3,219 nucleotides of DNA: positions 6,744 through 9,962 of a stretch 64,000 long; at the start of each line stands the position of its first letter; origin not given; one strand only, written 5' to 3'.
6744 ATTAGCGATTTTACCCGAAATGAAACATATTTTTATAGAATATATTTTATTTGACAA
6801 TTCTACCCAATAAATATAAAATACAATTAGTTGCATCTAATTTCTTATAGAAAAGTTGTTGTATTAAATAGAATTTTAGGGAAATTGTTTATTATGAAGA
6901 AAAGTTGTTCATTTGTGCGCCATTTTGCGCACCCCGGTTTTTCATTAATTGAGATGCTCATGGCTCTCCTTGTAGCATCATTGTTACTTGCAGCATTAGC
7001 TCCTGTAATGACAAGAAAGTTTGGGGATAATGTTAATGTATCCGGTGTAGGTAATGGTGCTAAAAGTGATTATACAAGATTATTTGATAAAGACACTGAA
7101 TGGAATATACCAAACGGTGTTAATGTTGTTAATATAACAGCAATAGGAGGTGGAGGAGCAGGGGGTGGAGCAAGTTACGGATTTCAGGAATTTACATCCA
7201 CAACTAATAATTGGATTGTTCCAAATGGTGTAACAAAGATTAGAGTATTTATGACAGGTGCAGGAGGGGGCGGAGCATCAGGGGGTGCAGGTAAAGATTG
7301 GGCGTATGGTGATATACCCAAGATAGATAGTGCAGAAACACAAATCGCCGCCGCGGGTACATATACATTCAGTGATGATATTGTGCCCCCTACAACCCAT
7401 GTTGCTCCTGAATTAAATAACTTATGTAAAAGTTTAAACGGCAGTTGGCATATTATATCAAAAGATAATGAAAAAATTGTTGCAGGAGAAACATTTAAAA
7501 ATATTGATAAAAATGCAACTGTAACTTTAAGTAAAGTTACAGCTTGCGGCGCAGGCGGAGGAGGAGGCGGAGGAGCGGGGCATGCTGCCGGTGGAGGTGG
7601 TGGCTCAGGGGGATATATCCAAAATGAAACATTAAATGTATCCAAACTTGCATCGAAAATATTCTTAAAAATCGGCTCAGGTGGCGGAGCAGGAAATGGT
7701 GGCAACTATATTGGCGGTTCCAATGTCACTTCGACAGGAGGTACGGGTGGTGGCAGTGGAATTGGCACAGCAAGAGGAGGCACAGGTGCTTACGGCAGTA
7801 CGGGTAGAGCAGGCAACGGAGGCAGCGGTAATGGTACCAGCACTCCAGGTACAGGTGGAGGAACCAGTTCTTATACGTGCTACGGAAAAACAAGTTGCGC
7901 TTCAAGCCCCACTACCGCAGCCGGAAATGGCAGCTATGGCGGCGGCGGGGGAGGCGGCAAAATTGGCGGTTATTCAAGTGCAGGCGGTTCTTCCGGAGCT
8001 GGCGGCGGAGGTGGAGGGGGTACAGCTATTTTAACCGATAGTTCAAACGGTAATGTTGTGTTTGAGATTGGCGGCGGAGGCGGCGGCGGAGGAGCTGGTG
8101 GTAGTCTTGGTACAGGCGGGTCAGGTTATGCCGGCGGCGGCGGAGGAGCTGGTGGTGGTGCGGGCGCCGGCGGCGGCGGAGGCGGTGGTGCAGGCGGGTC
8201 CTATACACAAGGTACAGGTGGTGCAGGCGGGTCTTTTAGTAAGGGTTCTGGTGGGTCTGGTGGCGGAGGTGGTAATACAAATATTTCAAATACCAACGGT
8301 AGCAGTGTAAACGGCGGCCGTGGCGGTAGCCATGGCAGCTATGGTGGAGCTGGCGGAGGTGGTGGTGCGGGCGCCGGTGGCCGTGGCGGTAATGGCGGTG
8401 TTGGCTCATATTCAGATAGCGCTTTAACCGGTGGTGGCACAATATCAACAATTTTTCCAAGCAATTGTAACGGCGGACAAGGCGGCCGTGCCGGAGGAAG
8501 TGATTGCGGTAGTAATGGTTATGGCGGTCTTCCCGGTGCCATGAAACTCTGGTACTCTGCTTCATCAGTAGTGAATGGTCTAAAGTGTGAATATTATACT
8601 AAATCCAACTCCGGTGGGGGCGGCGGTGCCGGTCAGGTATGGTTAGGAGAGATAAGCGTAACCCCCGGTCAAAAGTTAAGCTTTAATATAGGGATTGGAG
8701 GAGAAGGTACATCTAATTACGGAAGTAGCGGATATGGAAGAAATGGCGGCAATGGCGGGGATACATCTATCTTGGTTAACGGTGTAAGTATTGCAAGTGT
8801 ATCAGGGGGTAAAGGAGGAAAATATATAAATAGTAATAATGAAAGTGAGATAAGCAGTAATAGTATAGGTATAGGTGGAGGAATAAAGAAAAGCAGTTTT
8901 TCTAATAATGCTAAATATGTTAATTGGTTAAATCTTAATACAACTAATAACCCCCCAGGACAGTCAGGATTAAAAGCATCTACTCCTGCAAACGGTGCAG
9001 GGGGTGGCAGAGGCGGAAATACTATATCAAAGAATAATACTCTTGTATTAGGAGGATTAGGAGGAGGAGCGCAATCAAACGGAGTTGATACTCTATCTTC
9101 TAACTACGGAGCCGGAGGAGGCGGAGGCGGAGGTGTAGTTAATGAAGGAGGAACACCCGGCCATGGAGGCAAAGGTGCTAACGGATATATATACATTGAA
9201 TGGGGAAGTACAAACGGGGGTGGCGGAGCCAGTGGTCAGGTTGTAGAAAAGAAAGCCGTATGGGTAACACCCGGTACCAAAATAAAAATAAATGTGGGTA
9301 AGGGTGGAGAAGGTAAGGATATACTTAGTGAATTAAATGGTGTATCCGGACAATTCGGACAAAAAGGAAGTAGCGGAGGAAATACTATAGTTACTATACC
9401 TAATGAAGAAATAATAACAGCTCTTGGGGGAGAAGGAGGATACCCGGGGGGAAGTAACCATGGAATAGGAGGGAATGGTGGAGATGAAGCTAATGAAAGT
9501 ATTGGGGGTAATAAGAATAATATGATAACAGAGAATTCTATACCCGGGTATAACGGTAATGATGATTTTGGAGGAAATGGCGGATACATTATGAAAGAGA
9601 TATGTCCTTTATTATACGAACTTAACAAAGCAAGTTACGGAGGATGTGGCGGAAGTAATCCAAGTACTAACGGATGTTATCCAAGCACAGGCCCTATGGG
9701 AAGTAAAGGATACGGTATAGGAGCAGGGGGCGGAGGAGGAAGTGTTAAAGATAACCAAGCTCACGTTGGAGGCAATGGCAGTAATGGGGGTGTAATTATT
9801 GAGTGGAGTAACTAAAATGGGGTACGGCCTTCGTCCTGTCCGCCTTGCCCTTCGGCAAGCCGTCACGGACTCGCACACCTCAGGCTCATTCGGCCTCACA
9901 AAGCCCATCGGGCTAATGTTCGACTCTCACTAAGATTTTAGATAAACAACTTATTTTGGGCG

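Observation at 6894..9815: Orphan 973-aa 'modular prepilin': a class-III pilin leader fused to several polyglycine-rich modules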

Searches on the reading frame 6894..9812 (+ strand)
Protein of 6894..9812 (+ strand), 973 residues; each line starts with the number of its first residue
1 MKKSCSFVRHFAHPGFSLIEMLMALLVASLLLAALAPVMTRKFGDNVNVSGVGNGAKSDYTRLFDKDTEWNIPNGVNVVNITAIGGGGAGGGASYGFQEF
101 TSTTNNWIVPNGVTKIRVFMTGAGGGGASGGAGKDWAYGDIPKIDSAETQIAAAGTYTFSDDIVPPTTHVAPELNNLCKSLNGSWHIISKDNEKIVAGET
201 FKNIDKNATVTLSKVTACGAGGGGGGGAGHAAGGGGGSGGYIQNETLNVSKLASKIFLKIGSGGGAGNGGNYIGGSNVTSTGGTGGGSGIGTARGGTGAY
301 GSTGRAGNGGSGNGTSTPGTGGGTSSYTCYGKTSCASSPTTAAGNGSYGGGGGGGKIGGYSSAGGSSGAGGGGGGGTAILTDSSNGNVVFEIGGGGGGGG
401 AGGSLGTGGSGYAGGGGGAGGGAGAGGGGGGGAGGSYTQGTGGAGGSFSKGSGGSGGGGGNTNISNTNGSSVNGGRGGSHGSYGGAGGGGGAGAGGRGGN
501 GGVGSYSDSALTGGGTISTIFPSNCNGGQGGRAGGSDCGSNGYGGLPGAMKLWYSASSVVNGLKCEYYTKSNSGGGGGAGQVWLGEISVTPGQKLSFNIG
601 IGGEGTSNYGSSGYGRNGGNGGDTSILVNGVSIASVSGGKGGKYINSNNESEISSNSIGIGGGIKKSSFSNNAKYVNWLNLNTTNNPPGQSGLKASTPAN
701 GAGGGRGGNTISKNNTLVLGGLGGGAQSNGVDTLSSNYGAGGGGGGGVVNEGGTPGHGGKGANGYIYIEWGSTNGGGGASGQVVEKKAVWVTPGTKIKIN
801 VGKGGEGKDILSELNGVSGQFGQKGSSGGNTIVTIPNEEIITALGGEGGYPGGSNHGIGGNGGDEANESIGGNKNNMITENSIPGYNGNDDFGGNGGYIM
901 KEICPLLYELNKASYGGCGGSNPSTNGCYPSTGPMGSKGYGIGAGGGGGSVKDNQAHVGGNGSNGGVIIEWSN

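Call 3: search_protein_families(library=pfam, proteins=[window:6894-9812:+], max_evalue=1)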
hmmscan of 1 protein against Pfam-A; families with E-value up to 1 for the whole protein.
window:6894-9812:+ (973 aa): 2 families
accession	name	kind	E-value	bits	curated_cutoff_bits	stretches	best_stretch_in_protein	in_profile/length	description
PF21722.4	Gly_rich_2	-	1.2e-11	45.5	24.3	4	773-971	34-225/226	Glycine-rich domain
PF07963.17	N_methyl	-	0.00032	20.6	21.2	1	15-35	6-26/27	Prokaryotic N-terminal methylation motif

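Call 4: search_protein_families(library=ncbifam, proteins=[window:6894-9812:+], max_evalue=1)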
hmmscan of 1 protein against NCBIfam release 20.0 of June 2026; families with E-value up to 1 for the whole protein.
window:6894-9812:+ (973 aa): 6 families
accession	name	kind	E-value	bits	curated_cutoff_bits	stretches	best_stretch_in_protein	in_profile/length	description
TIGR02532.1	IV_pilin_GFxxxE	domain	5.7e-05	22.8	16.3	1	15-35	3-23/24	prepilin-type N-terminal cleavage/methylation domain-containing protein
NF038303.1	EPS_HpsB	equivalog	8.4e-05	22.6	150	1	14-41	3-30/211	hormogonium polysaccharide secretion pseudopilin HpsB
NF040999.1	pilin_ComGC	equivalog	0.0017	18.5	75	1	15-42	3-30/84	competence type IV pilus major pilin ComGC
NF041002.1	pilin_ComGF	equivalog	0.0045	17.2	80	1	14-38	2-26/139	competence type IV pilus minor pilin ComGF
NF007848.0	PRK10557.1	equivalog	0.058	12.7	120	1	12-38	9-35/192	prepilin peptidase-dependent protein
NF041013.1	T4P_ComGE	equivalog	0.16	12.1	49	1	15-41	5-31/83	competence type IV pilus minor pilin ComGE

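Call 10: find_homologous_proteins(query=window:6894-9812:+, max_evalue=0.001)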
Query window:6894-9812:+ (973 aa): 224 proteins with E <= 0.001 among 8000 candidates; the best 120 are listed.
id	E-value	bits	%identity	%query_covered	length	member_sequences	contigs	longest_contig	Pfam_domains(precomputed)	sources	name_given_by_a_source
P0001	0.0e+0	1189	94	47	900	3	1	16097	PF21722.5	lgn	-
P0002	6.7e-297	1006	76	47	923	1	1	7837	PF21722.5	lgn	-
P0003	4.9e-200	686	60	45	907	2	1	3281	PF21722.5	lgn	-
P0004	1.3e-196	674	59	48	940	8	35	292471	PF21722.5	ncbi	-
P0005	3.2e-194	666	56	47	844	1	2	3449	PF21722.5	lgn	-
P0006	7.6e-190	652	47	28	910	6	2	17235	PF21722.5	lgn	-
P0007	1.3e-187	644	53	47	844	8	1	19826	PF21722.5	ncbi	-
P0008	2.8e-182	627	56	44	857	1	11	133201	PF21722.5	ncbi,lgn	-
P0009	5.2e-181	623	53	45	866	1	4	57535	PF21722.5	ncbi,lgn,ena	-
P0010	3.6e-178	613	53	47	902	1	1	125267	PF21722.5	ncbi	-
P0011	4.7e-178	613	56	20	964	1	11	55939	PF21722.5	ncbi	-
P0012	1.2e-171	592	49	21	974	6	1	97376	PF21722.5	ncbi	-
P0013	6.8e-171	589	51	26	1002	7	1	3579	PF21722.5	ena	-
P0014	1.4e-166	575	55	42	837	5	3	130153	PF21722.5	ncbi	-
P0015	3.7e-156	540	51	46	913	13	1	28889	PF21722.5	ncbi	-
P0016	1.8e-152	528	50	44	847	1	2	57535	PF21722.5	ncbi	-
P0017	4.2e-152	527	49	46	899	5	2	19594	PF21722.5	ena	-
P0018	9.2e-152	526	47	37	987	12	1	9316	PF21722.5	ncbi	-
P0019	1.3e-149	519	51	36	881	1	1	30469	PF21722.5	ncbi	-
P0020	9.1e-135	469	43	43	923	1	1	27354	PF21722.5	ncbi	-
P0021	5.4e-132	460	44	46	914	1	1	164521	PF21722.5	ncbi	-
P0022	5.4e-131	457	55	30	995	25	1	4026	PF21722.5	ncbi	-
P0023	2.7e-129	451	43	28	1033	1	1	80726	PF21722.5,PF07963.18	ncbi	-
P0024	1.0e-122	430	47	26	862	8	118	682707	PF21722.5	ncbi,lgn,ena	-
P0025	8.0e-120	420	-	-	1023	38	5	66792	PF21722.5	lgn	-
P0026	1.7e-118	416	41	46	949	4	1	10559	PF21722.5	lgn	-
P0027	1.6e-111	392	46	36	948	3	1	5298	PF21722.5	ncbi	-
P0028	8.0e-110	387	49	39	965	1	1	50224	PF21722.5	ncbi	-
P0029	3.0e-109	385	43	29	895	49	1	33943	PF21722.5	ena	-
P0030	5.3e-108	381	48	27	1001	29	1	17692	PF21722.5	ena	-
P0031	8.7e-108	380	47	27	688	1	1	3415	PF21722.5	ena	-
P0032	3.5e-107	378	50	30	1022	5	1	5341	PF21722.5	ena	-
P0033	1.2e-106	376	49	27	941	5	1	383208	PF21722.5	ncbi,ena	-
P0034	1.4e-106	376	47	26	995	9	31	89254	PF21722.5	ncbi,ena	-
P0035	1.5e-106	376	49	28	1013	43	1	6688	PF21722.5,PF07963.18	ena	-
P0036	4.1e-106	375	41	27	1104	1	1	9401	PF21722.5,PF07963.18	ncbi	-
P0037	1.8e-104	369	47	40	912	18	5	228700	PF21722.5,PF07963.18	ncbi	-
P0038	2.4e-104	369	43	39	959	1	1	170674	PF21722.5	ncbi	-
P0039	3.0e-104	368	38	47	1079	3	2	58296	PF21722.5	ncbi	-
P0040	1.3e-103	366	42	43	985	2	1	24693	PF21722.5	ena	-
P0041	1.9e-103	366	48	26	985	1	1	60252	PF21722.5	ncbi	-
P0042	2.2e-103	365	48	26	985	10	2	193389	PF21722.5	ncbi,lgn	-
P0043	4.2e-103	365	44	42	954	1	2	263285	PF21722.5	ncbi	-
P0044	4.7e-102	361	49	25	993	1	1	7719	PF21722.5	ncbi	-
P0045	5.4e-102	361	48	29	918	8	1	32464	PF21722.5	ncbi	-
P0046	2.1e-101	359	42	49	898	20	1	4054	PF21722.5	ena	-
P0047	2.4e-101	359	42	43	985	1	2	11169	PF21722.5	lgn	-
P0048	3.0e-98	349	42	47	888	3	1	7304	PF21722.5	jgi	-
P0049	1.4e-95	340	-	-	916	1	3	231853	PF21722.5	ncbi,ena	-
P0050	3.6e-94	335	49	27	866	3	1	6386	PF21722.5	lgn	-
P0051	1.3e-92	330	44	39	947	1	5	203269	PF21722.5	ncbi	-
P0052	1.9e-92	329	48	27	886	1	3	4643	PF21722.5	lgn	-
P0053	4.8e-90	321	43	47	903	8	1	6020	PF21722.5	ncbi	-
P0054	1.1e-89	320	40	24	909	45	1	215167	PF21722.5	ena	-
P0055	2.1e-89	319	36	39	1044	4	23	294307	PF21722.5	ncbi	-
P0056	2.4e-88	316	49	27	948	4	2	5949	PF21722.5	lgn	-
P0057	3.0e-88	315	43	47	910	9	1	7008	PF21722.5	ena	-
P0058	4.0e-86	308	39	49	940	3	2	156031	PF21722.5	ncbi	-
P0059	1.1e-85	307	40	39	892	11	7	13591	PF21722.5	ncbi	-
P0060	2.4e-84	302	54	11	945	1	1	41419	PF21722.5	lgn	-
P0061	2.5e-84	302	-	-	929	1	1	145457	PF21722.5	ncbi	-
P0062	3.3e-84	302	37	40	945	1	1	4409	PF21722.5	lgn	-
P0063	3.4e-84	302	-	-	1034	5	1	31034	PF21722.5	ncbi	-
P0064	1.2e-83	300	40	40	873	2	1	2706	PF21722.5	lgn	-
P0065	1.6e-83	300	41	47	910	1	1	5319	PF21722.5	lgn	-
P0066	3.0e-83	299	46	20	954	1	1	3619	PF21722.5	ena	-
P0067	3.9e-83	298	50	13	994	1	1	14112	PF21722.5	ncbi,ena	-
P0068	4.1e-82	295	35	48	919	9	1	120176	PF21722.5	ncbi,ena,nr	ncbi:MAG: hypothetical protein OSJ27_07625 [Candidatus Gastranaerophilales bacterium]|nr:hypothetica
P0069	1.5e-81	293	45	27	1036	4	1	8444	PF21722.5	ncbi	-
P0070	1.6e-81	293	37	55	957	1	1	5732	PF21722.5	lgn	-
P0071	1.9e-81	293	45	25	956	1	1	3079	PF21722.5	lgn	-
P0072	5.4e-81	291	34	47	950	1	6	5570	PF21722.5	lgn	-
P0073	2.0e-80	289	39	43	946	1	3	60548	PF21722.5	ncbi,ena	-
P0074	2.5e-80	289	-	-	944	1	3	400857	PF21722.5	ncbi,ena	-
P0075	9.3e-80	287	-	-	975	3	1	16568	PF21722.5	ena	-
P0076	1.5e-79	287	-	-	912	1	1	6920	PF21722.5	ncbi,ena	-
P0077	1.2e-78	284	35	40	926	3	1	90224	PF21722.5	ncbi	-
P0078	8.9e-78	281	40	30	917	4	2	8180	PF21722.5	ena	-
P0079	1.7e-77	280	35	47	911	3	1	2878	PF21722.5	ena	-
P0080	1.7e-77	280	34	47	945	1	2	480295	PF21722.5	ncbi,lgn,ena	-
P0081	2.2e-77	279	42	27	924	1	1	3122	PF21722.5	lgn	-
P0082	2.4e-76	276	47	25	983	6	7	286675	PF21722.5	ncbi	-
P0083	1.8e-75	273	50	14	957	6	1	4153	PF21722.5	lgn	-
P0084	1.9e-75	273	35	39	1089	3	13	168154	PF21722.5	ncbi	-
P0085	9.5e-75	271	38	19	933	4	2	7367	PF21722.5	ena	-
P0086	1.4e-74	270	-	-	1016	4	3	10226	PF21722.5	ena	-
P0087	1.7e-73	267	43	20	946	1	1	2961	PF21722.5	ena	-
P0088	2.6e-73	266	39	40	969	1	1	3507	PF21722.5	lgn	-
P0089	3.7e-73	265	-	-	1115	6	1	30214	PF21722.5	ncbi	-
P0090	1.5e-72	263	-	-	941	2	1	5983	PF21722.5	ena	-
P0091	2.4e-72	263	49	17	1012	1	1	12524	PF21722.5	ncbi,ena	-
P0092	1.3e-71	260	39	26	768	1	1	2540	PF21722.5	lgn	-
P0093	2.1e-71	260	-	-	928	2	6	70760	PF21722.5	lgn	-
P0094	3.4e-71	259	39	25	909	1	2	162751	PF21722.5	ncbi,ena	-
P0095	1.6e-70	257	-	-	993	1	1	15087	PF21722.5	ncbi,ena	-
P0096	2.4e-70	256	-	-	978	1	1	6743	PF21722.5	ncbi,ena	-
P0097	2.4e-70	256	44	27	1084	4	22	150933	PF21722.5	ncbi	-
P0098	2.9e-70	256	36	29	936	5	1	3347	PF21722.5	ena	-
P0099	5.1e-70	255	-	-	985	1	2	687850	PF21722.5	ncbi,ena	-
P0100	3.0e-69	253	37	36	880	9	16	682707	PF21722.5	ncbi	-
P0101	1.2e-67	247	-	-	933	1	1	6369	PF21722.5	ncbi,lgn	-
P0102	3.8e-66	242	-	-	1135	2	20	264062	PF21722.5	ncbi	-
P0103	9.7e-66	241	-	-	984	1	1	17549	PF21722.5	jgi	-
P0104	1.0e-64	237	33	47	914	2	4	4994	PF21722.5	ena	-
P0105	1.6e-63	234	36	44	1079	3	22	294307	PF21722.5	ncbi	-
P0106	2.6e-63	233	44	18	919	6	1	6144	PF21722.5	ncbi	-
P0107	3.6e-63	232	48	12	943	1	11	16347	PF21722.5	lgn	-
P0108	9.5e-63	231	49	12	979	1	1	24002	PF21722.5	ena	-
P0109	4.1e-61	226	33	44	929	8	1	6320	PF21722.5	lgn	-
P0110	1.6e-59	220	55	11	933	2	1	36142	PF21722.5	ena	-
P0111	9.9e-59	218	48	12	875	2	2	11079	PF21722.5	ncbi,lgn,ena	-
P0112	1.8e-56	210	32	42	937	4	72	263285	PF21722.5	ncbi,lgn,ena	-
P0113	1.2e-53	201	32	42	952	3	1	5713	PF21722.5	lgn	-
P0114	8.5e-19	85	40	12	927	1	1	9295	PF21722.5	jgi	-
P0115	1.3e-16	78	40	12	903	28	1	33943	PF21722.5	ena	-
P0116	3.0e-16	77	57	9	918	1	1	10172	PF21722.5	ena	-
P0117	9.9e-16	75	49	10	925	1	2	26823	PF21722.5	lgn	-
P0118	1.1e-15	75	39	12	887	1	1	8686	PF21722.5,PF07963.18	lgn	-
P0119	1.6e-15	75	80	4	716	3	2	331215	PF21722.5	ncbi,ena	-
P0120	1.9e-15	74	44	11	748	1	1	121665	PF21722.5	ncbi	-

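Call 15: list_cluster_members(proteins=[window:6894-9812:+, window:10032-12014:+, window:4382-6343:+, window:6379-6732:-])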
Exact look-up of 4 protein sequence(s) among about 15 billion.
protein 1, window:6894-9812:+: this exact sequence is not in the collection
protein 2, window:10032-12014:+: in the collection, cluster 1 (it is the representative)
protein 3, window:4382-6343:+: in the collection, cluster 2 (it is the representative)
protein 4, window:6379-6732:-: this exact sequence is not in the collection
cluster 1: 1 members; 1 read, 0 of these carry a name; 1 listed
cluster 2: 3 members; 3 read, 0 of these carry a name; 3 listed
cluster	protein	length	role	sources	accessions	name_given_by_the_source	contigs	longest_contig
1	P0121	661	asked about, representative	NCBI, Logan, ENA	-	-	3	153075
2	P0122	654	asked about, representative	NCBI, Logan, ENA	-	-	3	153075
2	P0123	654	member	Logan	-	-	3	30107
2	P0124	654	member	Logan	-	-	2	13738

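Call 18: find_encoding_contigs(protein=P0121, flank=10000, max_places=3)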
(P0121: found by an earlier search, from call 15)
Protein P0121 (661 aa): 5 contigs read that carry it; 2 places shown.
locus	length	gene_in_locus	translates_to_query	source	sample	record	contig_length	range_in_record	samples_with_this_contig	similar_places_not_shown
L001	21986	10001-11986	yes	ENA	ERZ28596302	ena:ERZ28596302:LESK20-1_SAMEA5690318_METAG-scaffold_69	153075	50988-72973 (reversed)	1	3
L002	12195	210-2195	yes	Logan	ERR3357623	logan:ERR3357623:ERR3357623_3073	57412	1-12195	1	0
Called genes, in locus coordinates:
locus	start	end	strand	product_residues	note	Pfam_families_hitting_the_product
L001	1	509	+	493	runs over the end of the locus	PF00072:Response_reg, PF00512:HisKA, PF02518:HATPase_c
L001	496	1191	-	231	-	PF01138:RNase_PH, PF03725:RNase_PH_C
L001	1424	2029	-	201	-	PF16231:DUF4890 (weak), PF07813:LTXXQ (weak)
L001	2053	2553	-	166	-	PF04542:Sigma70_r2, PF08281:Sigma70_r4_2, PF04545:Sigma70_r4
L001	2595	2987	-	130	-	-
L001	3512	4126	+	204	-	-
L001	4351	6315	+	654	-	PF00795:CN_hydrolase, PF02540:NAD_synthase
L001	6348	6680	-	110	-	PF13560:HTH_31 (weak), PF12844:HTH_19, PF13443:HTH_26, PF01381:HTH_3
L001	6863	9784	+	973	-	-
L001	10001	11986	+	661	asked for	PF00270:DEAD (faint), PF04851:ResIII, PF17757:UvrB_inter, PF27431:UvrB_3rd, PF00271:Helicase_C, PF12344:UvrB, PF02151:UVR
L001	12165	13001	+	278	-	-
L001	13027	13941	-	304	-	PF00701:DHDPS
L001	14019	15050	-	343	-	PF01118:Semialdhyde_dh, PF22698:Semialdhyde_dhC_1 (faint), PF02774:Semialdhyde_dhC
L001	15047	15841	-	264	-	PF01113:DapB_N, PF05173:DapB_C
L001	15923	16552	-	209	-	PF04545:Sigma70_r4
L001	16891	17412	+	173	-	PF00466:Ribosomal_L10, PF27436:RL10_C (faint)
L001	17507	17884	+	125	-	PF16320:Ribosomal_L12_N, PF00542:Ribosomal_L12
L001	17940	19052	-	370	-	-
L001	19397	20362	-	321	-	PF02463:SMC_N (faint), PF00005:ABC_tran, PF13304:AAA_21 (weak), PF08352:oligo_HPY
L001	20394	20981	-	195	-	PF03692:CxxCxxCC (weak)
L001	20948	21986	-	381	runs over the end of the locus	PF09989:DUF2229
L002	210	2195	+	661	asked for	PF00270:DEAD (faint), PF04851:ResIII, PF17757:UvrB_inter, PF27431:UvrB_3rd, PF00271:Helicase_C, PF12344:UvrB, PF02151:UVR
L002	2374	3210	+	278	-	-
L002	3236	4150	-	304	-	PF00701:DHDPS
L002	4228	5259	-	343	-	PF01118:Semialdhyde_dh, PF22698:Semialdhyde_dhC_1 (faint), PF02774:Semialdhyde_dhC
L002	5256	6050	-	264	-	PF01113:DapB_N, PF05173:DapB_C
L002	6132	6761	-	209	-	PF04545:Sigma70_r4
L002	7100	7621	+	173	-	PF00466:Ribosomal_L10, PF27436:RL10_C (faint)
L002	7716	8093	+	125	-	PF16320:Ribosomal_L12_N, PF00542:Ribosomal_L12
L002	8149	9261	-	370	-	-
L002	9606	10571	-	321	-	PF02463:SMC_N (faint), PF00005:ABC_tran, PF13304:AAA_21 (weak), PF08352:oligo_HPY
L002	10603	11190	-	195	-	PF03692:CxxCxxCC (weak)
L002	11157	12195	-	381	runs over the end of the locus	PF09989:DUF2229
